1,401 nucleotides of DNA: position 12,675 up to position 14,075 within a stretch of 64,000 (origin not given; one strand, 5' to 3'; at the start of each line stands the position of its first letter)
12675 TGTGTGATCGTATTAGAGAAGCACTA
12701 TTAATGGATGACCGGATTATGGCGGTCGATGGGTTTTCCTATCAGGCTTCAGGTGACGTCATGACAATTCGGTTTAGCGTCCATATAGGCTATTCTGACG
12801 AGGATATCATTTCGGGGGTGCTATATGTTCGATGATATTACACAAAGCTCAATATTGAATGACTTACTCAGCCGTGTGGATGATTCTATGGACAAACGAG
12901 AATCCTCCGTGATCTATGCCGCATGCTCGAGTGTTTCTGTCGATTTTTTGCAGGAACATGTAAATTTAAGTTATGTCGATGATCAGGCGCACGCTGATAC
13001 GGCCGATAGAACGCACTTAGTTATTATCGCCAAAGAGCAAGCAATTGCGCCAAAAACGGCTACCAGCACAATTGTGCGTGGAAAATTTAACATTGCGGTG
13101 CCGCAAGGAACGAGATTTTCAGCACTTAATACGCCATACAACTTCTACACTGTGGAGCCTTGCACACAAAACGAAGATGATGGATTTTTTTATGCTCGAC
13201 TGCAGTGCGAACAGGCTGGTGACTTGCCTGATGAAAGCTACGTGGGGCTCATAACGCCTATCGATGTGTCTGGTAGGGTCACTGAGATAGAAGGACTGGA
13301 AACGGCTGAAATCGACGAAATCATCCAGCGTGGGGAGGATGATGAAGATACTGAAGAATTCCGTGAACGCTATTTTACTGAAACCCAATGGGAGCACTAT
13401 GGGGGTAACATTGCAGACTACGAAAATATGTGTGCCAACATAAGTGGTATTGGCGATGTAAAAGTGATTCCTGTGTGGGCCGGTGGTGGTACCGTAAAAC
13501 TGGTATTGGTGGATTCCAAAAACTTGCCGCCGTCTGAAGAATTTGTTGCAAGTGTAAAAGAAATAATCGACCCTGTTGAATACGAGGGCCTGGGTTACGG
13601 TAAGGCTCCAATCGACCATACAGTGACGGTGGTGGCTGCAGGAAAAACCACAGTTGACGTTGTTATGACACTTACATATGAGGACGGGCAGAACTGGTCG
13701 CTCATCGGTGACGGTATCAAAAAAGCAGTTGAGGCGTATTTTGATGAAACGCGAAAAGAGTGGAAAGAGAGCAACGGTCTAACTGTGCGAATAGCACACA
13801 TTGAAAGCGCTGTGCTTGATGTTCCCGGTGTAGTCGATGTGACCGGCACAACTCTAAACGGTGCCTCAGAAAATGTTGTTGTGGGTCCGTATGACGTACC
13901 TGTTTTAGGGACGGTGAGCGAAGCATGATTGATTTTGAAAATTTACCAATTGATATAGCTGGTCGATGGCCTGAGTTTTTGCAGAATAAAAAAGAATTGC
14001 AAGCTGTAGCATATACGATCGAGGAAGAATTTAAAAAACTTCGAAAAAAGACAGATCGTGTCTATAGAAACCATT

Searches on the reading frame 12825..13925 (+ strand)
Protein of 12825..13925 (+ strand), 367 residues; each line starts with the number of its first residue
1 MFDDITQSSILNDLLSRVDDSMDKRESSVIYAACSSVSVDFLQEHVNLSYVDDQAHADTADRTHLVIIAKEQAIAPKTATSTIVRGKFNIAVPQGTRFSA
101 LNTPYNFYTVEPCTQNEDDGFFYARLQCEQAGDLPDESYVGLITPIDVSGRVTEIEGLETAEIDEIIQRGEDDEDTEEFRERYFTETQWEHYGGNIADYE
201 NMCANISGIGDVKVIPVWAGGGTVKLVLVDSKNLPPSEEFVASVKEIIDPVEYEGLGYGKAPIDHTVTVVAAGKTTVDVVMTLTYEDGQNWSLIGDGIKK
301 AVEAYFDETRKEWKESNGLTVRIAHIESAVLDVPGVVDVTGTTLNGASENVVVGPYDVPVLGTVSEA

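Call 66: search_protein_families(library=phrogs, proteins=[window:12825-13925:+], max_evalue=0.001)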
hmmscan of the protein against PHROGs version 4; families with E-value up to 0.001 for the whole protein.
window:12825-13925:+ (367 aa): 5 families
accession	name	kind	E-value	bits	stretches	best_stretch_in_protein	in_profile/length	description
phrog_6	-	tail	2.4e-47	162.8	1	2-364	67-401/548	baseplate wedge subunit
phrog_1608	-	tail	5e-43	147.8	1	169-365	3-187/192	tail protein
phrog_12386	-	unknown function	1.3e-09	39.3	1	5-71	4-70/72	-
phrog_19227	-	unknown function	0.00021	22.4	1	313-360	3-50/56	-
phrog_2103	-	tail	0.0009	19.8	0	8-96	13-104/162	baseplate protein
